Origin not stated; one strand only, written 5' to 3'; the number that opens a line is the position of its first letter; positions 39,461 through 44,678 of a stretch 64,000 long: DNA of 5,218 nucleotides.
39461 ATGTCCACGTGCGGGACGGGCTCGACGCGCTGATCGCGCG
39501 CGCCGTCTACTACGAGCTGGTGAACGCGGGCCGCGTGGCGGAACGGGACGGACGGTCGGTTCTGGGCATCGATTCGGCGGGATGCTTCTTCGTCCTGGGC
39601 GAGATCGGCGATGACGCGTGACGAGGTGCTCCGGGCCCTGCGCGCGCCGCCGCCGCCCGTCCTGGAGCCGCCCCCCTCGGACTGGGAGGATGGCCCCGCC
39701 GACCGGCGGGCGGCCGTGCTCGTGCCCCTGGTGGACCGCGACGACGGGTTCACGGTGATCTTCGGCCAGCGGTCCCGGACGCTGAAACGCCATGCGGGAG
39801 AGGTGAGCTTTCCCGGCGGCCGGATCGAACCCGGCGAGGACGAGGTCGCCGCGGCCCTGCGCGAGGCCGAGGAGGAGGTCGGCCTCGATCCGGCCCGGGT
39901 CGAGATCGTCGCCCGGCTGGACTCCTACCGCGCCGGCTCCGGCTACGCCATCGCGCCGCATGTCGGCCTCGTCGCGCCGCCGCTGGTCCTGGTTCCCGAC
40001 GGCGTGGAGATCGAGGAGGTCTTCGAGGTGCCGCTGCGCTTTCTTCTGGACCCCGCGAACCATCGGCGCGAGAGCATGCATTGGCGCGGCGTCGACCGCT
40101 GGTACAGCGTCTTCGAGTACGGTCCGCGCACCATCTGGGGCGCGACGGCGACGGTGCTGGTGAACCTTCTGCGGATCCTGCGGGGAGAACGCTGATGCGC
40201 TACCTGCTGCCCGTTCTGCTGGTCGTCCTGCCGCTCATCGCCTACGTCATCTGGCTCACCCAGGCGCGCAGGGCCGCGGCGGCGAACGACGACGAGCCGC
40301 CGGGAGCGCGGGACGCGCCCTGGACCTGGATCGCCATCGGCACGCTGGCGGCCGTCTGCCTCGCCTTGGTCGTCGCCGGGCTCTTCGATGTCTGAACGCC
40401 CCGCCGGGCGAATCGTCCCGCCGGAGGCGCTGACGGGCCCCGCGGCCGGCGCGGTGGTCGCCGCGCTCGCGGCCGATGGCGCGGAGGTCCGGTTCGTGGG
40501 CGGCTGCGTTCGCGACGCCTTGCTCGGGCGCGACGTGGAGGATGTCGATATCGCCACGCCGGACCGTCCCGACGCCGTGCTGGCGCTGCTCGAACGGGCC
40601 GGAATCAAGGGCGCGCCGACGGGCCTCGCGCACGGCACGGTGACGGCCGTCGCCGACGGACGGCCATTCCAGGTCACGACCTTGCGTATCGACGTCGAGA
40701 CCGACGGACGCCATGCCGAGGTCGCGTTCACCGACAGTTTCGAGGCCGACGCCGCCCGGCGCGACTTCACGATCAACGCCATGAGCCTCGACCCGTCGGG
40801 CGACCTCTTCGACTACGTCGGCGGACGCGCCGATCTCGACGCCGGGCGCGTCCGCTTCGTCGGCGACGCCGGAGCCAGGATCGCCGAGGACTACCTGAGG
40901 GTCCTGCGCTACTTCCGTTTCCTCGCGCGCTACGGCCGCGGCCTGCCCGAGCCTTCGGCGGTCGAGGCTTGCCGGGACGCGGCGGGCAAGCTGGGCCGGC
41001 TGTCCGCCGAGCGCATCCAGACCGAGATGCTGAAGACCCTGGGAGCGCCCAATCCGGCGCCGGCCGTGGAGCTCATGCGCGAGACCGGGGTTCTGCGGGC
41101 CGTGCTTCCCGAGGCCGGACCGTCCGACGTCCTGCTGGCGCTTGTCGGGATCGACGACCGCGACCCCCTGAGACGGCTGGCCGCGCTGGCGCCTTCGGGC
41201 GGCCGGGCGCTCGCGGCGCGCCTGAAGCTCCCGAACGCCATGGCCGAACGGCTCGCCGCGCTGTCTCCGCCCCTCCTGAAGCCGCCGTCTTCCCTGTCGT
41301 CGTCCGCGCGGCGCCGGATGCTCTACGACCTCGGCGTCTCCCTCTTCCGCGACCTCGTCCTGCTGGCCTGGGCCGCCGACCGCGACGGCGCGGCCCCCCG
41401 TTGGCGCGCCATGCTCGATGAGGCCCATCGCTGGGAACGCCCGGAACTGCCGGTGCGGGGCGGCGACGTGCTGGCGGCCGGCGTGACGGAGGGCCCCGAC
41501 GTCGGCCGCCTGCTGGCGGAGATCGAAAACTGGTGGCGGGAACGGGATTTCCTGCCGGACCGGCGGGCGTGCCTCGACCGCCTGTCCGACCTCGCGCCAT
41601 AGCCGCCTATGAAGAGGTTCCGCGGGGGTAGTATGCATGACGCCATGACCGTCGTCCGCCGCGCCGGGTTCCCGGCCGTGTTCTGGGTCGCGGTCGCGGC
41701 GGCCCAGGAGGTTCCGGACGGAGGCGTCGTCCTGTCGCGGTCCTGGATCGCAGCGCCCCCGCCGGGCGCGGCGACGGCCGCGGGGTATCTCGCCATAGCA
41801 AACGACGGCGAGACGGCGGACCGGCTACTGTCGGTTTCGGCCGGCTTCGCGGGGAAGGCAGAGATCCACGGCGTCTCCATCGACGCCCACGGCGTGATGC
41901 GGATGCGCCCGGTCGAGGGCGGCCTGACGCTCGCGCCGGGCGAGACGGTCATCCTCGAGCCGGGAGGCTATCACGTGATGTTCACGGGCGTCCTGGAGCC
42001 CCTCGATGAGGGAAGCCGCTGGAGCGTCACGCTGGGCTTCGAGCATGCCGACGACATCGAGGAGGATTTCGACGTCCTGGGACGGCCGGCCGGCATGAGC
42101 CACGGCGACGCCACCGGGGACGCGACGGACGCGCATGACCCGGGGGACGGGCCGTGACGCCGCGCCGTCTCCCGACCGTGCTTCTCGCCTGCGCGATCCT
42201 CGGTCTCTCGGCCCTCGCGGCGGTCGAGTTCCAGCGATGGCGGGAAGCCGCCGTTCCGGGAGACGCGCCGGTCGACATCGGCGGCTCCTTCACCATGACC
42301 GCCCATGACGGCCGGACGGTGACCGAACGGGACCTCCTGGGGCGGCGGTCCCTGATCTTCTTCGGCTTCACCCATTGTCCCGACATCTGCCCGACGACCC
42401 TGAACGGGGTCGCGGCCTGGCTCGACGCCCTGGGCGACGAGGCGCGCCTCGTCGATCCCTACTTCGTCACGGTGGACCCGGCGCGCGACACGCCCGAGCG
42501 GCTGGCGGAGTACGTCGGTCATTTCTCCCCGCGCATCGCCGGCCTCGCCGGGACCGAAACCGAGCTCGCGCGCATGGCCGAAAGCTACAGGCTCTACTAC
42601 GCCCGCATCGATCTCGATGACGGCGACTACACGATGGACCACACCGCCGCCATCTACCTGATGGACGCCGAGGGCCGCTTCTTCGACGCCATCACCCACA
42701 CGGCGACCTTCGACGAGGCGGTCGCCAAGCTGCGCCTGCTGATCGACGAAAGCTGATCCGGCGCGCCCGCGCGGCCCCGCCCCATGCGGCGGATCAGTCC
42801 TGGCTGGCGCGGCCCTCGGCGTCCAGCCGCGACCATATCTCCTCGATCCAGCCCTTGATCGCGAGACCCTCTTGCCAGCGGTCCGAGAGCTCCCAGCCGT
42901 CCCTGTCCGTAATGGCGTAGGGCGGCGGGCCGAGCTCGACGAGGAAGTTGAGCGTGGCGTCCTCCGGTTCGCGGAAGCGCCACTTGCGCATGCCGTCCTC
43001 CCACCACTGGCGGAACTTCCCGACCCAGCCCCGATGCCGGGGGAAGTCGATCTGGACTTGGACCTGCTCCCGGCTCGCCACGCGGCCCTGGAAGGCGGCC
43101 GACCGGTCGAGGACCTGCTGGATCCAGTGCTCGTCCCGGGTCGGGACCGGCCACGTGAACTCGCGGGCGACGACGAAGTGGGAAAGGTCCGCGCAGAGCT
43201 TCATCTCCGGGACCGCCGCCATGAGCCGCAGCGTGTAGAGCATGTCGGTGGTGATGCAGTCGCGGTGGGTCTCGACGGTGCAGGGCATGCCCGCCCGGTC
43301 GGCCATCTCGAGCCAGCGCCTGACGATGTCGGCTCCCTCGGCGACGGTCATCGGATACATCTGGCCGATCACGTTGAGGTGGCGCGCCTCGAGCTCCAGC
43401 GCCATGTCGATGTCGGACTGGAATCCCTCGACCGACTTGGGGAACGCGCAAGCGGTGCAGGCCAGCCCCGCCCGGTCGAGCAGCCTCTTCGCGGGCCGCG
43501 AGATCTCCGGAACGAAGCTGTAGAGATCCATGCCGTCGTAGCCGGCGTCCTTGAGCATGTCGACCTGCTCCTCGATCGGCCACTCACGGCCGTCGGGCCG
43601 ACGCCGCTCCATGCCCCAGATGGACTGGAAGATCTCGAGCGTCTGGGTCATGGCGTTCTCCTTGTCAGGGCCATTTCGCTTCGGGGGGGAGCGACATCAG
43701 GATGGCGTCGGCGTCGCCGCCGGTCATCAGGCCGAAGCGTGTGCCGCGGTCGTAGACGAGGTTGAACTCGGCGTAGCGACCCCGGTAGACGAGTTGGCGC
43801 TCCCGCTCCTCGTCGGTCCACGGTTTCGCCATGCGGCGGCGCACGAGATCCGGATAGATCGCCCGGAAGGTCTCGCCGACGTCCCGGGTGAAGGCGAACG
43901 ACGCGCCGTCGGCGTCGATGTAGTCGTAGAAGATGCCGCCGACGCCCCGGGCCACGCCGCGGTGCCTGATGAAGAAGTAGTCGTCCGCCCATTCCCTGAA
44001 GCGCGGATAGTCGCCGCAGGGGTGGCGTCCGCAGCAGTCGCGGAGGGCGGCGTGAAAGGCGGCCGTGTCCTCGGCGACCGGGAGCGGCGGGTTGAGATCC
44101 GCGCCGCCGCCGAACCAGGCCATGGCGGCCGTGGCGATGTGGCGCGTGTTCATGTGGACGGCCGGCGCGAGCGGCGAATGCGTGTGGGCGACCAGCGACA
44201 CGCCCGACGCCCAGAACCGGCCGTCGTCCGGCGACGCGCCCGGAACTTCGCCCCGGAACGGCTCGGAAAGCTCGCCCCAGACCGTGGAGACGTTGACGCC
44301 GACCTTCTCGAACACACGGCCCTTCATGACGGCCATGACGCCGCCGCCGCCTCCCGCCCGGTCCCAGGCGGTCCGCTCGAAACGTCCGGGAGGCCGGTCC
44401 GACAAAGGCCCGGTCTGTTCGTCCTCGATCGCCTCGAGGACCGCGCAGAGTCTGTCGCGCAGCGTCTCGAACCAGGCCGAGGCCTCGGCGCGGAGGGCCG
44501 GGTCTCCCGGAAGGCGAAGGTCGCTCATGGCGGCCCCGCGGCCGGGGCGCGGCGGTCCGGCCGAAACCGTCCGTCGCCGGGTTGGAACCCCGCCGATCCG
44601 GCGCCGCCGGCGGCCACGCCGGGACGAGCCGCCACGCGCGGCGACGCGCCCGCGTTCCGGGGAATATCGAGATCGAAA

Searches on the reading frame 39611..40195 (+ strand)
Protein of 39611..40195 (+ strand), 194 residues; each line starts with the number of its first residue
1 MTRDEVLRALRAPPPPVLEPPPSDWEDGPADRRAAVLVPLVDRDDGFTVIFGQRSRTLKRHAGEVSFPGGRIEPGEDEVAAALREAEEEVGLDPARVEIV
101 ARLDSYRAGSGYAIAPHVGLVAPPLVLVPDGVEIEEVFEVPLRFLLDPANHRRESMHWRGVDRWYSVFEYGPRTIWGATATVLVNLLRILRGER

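Call 29: search_protein_families(library=pfam, proteins=[window:39611-40195:+], max_evalue=0.0001)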
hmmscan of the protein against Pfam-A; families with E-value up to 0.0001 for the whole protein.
window:39611-40195:+ (194 aa): 1 family
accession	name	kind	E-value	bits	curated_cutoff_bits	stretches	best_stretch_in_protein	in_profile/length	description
PF00293.34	NUDIX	-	8.3e-17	61.9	21.1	1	32-116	2-82/134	NUDIX domain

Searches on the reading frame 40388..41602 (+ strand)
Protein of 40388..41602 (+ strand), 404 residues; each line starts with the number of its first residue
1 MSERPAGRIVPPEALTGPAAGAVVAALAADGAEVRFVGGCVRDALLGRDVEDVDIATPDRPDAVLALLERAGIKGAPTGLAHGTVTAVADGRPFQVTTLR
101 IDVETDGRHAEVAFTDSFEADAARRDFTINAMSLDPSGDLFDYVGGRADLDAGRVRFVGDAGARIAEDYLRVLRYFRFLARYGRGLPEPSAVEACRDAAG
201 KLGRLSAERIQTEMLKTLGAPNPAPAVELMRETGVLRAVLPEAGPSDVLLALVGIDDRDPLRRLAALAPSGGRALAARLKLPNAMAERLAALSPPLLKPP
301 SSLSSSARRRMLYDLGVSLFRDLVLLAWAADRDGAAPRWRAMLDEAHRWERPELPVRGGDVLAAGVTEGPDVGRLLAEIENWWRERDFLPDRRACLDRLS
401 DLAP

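Call 30: search_protein_families(library=pfam, proteins=[window:40388-41602:+], max_evalue=0.0001)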
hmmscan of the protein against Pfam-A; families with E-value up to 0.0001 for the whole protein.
window:40388-41602:+ (404 aa): 2 families
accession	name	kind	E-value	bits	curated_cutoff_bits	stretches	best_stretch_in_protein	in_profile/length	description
PF01743.26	PolyA_pol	-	4.2e-29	101.9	23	1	35-156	2-126/126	Poly A polymerase head domain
PF12627.12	PolyA_pol_RNAbd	-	2.2e-13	50.2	22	1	188-243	5-60/64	Probable RNA and SrmB- binding site of polymerase A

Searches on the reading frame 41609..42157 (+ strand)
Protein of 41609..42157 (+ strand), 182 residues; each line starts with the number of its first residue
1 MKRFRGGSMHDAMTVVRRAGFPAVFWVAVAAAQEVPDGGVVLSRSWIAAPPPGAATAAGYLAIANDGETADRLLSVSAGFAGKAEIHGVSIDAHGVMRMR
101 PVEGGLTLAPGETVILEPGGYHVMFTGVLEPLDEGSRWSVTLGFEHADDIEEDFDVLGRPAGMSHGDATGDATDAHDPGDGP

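Call 30: search_protein_families(library=pfam, proteins=[window:41609-42157:+], max_evalue=0.0001)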
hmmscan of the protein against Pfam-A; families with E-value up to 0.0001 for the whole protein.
window:41609-42157:+ (182 aa): 1 family
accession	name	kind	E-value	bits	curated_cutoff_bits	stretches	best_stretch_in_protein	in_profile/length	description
PF04314.18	PCuAC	-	6e-32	110.2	29.4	1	44-150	3-107/109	Copper chaperone PCu(A)C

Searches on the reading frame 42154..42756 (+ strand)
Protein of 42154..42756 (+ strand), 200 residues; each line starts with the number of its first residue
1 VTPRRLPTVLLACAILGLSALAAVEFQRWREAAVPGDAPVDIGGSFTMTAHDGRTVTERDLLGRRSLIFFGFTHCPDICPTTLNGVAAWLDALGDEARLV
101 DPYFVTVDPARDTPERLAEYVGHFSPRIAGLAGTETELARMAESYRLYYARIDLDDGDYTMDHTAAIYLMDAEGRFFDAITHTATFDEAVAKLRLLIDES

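Call 30: search_protein_families(library=pfam, proteins=[window:42154-42756:+], max_evalue=0.0001)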
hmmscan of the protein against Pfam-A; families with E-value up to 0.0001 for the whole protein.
window:42154-42756:+ (200 aa): 1 family
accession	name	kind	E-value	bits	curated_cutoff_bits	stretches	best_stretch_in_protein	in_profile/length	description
PF02630.20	SCO1-SenC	-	2.8e-51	173.4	22.8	1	43-176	1-134/134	SCO1/SenC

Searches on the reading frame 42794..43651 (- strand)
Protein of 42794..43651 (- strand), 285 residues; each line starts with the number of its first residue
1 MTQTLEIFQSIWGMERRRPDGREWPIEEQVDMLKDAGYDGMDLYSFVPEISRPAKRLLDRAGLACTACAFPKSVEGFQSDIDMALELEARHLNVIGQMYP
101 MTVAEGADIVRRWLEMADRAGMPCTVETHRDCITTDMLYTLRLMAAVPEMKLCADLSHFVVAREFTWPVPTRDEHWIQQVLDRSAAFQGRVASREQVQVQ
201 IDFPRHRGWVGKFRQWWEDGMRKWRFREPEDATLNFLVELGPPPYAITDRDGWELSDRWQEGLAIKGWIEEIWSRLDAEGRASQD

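Call 30: search_protein_families(library=pfam, proteins=[window:42794-43651:-], max_evalue=0.0001)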
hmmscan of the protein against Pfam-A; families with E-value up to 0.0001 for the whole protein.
window:42794-43651:- (285 aa): 1 family
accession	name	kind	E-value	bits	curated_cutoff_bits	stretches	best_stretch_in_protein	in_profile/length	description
PF01261.30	AP_endonuc_2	-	3.7e-07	30.5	31.1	1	31-163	2-166/249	Xylose isomerase-like TIM barrel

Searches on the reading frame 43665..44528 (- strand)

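Call 30: search_protein_families(library=pfam, proteins=[window:43665-44528:-], max_evalue=0.0001)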
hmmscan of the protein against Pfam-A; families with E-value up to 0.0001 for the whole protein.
window:43665-44528:- (287 aa): 1 family
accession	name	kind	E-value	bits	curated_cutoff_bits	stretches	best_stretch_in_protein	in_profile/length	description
PF01218.23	Coprogen_oxidas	-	5e-84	281.9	31.8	1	18-286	4-270/295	Coproporphyrinogen III oxidase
